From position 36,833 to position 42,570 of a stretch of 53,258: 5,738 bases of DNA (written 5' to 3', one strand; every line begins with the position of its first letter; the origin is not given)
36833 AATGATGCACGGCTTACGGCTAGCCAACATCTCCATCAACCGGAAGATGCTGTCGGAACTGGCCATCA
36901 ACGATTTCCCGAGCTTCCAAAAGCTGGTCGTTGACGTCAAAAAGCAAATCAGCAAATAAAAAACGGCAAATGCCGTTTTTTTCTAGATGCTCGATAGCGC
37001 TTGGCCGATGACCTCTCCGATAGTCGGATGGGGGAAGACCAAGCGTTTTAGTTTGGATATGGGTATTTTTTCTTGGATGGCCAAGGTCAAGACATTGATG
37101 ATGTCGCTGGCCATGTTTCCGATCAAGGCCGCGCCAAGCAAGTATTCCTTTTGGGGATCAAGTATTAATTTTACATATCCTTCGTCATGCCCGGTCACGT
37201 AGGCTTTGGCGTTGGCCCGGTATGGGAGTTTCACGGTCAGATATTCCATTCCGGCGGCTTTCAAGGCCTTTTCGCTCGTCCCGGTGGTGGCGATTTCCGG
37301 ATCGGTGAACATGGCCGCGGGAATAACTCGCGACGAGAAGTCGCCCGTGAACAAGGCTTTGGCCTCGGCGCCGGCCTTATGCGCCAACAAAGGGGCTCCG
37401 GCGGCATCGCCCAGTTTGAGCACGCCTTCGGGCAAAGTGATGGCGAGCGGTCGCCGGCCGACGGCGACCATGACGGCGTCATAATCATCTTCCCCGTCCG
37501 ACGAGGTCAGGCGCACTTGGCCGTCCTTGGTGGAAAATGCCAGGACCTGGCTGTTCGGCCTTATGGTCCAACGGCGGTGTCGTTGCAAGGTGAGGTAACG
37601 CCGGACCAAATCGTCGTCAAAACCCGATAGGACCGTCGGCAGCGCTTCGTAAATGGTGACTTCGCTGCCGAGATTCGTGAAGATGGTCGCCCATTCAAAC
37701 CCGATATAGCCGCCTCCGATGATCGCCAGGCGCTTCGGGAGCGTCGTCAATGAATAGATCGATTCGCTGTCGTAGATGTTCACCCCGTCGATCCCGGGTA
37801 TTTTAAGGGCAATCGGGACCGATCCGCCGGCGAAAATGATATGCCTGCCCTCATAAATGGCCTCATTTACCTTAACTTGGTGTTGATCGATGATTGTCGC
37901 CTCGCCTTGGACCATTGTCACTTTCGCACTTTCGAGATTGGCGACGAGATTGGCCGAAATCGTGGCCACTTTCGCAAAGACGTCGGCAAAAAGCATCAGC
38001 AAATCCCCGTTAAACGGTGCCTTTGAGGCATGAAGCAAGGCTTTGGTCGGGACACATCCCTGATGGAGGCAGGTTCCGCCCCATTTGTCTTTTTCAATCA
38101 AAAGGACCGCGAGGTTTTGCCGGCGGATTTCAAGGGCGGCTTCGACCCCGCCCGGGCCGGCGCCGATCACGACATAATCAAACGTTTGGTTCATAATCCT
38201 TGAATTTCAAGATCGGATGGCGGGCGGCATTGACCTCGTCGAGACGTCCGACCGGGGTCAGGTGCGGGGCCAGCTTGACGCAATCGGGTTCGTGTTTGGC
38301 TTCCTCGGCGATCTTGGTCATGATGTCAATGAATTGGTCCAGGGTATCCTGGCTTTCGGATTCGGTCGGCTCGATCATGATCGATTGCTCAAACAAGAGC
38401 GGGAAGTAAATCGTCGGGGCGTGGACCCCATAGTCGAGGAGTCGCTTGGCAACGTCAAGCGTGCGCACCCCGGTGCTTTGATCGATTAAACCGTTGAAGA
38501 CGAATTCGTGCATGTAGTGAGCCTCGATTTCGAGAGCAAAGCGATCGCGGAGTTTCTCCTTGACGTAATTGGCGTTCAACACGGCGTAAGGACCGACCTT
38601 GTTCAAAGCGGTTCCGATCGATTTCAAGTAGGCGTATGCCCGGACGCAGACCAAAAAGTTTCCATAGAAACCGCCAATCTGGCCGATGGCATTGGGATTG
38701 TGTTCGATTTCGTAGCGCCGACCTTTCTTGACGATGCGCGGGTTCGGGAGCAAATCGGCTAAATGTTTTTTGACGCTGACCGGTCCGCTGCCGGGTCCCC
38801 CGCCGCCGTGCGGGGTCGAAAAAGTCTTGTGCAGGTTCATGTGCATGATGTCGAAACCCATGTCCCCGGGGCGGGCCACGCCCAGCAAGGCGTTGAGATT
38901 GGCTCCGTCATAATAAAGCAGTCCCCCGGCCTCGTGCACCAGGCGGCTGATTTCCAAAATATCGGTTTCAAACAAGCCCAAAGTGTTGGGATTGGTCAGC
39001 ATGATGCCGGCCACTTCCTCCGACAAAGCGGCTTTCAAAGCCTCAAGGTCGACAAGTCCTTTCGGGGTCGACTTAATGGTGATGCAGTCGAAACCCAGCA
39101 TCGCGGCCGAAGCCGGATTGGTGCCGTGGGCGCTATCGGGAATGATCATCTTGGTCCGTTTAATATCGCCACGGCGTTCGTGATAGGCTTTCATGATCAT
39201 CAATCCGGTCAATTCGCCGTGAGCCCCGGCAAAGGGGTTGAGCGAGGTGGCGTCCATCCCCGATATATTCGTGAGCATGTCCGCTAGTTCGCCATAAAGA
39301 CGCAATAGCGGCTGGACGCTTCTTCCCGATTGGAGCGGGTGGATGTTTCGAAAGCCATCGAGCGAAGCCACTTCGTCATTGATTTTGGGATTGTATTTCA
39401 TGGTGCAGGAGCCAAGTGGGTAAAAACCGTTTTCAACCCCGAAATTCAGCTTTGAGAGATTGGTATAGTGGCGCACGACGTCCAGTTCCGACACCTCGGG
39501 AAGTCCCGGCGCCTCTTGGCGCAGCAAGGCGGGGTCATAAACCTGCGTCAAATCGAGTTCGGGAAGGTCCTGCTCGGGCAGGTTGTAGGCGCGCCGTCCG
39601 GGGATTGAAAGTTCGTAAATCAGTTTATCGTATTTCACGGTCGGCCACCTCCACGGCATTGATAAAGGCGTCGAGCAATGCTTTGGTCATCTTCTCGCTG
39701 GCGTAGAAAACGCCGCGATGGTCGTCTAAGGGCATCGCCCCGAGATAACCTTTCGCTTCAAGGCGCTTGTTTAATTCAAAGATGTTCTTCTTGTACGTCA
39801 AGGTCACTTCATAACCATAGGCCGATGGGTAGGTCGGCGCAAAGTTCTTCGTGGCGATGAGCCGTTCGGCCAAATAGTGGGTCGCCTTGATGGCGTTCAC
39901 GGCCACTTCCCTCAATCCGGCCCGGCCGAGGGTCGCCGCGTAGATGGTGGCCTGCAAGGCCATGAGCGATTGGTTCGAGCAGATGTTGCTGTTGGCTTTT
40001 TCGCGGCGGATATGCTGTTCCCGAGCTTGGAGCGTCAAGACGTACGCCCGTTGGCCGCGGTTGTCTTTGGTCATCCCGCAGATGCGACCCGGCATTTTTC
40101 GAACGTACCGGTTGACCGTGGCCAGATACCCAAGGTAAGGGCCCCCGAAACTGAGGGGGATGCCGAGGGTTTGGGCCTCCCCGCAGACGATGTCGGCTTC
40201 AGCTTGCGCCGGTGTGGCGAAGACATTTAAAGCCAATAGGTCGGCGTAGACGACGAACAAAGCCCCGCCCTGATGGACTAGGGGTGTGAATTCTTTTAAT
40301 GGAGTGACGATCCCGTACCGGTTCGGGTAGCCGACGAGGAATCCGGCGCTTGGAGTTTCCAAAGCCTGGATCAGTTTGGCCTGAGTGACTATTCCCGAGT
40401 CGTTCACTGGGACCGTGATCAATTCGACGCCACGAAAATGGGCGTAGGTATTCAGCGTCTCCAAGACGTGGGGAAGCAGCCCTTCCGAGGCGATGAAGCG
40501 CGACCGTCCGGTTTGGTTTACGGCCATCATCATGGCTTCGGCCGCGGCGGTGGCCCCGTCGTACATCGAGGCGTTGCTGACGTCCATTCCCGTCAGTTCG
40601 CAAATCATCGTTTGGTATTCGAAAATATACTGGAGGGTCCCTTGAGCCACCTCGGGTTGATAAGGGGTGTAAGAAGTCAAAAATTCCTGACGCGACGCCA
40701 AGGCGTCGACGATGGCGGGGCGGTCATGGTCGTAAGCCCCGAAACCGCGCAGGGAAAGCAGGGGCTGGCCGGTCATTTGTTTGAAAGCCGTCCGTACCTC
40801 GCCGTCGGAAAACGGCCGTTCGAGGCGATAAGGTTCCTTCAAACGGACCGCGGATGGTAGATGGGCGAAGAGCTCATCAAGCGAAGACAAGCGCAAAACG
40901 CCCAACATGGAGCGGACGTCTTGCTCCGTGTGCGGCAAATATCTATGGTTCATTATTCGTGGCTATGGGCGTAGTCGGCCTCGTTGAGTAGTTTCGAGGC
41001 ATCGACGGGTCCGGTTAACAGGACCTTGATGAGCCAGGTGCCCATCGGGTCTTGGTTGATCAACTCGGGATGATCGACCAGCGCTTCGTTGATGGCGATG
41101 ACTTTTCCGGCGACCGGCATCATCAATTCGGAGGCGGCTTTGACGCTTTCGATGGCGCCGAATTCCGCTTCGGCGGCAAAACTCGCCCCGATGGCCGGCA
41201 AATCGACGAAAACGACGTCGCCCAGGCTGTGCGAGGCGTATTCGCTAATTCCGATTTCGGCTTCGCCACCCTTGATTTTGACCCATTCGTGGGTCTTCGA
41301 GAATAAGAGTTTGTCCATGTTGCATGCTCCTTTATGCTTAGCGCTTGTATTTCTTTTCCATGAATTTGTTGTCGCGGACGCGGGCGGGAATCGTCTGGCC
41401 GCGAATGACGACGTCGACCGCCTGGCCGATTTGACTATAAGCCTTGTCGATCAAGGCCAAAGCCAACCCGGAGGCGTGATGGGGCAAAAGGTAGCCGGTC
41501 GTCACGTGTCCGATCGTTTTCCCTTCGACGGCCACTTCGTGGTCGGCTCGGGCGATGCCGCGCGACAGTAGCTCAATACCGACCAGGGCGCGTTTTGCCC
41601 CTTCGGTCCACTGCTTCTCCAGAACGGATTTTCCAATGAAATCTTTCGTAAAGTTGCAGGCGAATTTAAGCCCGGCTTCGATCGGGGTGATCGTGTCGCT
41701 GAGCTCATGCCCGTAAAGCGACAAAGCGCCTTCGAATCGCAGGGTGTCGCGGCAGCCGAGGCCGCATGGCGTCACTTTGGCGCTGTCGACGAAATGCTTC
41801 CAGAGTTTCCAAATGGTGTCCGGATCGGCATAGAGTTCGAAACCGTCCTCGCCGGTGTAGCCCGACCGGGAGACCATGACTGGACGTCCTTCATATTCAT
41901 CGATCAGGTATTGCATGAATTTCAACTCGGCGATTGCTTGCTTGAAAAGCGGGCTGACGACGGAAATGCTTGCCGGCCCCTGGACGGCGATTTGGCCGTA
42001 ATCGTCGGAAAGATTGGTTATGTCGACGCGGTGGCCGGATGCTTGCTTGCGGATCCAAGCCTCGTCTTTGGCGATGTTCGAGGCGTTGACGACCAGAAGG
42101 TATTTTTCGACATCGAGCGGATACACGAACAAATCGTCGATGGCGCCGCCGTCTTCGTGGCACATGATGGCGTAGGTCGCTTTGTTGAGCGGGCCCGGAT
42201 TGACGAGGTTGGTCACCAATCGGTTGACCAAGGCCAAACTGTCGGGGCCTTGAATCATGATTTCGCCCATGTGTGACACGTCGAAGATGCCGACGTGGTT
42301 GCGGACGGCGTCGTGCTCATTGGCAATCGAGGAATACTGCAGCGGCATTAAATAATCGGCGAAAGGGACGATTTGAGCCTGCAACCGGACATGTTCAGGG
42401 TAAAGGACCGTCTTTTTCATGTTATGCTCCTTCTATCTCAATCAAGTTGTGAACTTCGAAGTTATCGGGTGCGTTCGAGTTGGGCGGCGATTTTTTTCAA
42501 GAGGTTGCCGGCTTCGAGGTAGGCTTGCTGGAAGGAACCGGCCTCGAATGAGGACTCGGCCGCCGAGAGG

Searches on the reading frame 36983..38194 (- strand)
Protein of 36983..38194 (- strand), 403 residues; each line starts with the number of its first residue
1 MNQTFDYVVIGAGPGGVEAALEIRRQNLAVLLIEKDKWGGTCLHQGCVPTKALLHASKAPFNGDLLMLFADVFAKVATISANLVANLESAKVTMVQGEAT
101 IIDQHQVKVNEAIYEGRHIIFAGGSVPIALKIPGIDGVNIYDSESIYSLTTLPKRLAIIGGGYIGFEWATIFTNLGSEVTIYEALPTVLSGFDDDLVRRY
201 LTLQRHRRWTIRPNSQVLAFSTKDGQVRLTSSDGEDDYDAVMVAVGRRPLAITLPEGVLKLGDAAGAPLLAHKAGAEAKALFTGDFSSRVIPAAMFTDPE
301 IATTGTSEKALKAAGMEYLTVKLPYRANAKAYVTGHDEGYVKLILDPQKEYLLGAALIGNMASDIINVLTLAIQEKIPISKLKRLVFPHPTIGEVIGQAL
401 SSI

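Call 37: search_protein_families(library=pfam, proteins=[window:36983-38194:-], max_evalue=0.00001)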
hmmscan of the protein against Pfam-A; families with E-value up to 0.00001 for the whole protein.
window:36983-38194:- (403 aa): 7 families
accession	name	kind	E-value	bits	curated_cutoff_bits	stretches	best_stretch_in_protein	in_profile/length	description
PF07992.20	Pyr_redox_2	-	3.9e-48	164.8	26.1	1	5-251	1-241/291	Pyridine nucleotide-disulphide oxidoreductase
PF02852.28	Pyr_redox_dim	-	3.7e-27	95.2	25.3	1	291-399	1-109/110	Pyridine nucleotide-disulphide oxidoreductase, dimerisation domain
PF00070.33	Pyr_redox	-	1.3e-19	71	22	1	155-229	1-79/82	Pyridine nucleotide-disulphide oxidoreductase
PF13738.12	Pyr_redox_3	-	3.1e-14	53.4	30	1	90-260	102-280/305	Pyridine nucleotide-disulphide oxidoreductase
PF01134.28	GIDA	-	1.2e-07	31.6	22.1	0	7-52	2-45/391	Glucose inhibited division protein A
PF12831.13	FAD_oxidored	-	3.2e-07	30.4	27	1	6-58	1-53/416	FAD dependent oxidoreductase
PF03486.20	HI0933_like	-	1.2e-06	28.6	50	0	6-38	2-34/244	HI0933-like protein Rossmann domain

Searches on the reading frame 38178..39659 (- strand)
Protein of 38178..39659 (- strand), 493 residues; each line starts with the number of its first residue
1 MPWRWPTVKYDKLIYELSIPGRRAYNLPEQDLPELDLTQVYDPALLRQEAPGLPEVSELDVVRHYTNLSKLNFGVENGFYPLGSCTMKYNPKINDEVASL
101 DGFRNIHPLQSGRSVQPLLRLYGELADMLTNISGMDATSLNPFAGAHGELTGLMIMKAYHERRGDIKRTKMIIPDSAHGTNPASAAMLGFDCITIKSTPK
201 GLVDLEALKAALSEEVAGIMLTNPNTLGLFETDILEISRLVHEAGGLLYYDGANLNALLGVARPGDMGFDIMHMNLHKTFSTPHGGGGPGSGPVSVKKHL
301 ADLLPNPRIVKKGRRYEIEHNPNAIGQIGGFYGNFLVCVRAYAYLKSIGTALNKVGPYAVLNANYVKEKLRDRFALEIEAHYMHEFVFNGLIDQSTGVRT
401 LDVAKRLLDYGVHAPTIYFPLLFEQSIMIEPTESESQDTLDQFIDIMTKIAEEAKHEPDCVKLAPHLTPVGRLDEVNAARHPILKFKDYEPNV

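Call 37: search_protein_families(library=pfam, proteins=[window:38178-39659:-], max_evalue=0.00001)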
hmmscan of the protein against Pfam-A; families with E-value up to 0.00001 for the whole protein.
window:38178-39659:- (493 aa): 2 families
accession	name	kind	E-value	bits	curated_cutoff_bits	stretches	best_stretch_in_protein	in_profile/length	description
PF21478.3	GcvP2_C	-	9.8e-26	90.5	27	1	358-456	4-104/122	Glycine dehydrogenase, C-terminal domain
PF02347.22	GDC-P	-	2e-06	27.4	26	1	125-310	115-288/429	Glycine cleavage system P-protein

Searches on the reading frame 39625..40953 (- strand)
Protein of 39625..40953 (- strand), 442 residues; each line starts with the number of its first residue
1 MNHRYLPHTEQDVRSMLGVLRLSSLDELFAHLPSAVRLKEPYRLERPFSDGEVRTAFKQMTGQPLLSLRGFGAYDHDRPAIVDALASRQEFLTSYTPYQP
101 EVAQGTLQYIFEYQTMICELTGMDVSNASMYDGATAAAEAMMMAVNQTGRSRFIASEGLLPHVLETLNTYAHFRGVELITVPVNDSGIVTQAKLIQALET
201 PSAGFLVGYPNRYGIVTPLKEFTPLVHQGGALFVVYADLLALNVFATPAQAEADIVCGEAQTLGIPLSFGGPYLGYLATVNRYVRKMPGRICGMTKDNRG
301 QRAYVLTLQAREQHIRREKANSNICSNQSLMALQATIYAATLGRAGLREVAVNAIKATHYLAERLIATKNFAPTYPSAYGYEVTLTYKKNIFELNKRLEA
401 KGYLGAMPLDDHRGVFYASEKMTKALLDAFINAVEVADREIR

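Call 37: search_protein_families(library=pfam, proteins=[window:39625-40953:-], max_evalue=0.00001)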
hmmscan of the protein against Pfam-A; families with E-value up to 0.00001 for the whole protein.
window:39625-40953:- (442 aa): 1 family
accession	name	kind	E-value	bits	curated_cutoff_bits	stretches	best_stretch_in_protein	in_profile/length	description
PF02347.22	GDC-P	-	3.4e-122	408.8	26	1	3-368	1-364/429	Glycine cleavage system P-protein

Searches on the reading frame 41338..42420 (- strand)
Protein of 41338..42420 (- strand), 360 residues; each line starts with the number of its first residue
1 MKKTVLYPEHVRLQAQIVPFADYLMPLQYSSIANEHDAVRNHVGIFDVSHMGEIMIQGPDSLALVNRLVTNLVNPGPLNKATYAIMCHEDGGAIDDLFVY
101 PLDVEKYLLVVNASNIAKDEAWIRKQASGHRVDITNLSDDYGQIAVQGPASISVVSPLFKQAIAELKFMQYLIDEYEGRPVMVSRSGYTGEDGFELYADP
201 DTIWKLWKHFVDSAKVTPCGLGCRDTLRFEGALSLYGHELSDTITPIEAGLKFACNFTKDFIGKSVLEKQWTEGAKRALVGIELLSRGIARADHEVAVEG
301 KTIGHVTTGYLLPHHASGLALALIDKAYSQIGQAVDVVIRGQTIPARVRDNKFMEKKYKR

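Call 37: search_protein_families(library=pfam, proteins=[window:41338-42420:-], max_evalue=0.00001)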
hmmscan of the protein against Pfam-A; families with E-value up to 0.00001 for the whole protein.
window:41338-42420:- (360 aa): 2 families
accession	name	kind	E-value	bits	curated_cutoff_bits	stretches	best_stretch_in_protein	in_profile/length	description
PF01571.26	GCV_T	-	5e-83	278.7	25.6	1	6-254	1-255/255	Aminomethyltransferase folate-binding domain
PF08669.17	GCV_T_C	-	6.3e-15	55.3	25.9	1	277-353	1-78/80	Glycine cleavage T-protein C-terminal barrel domain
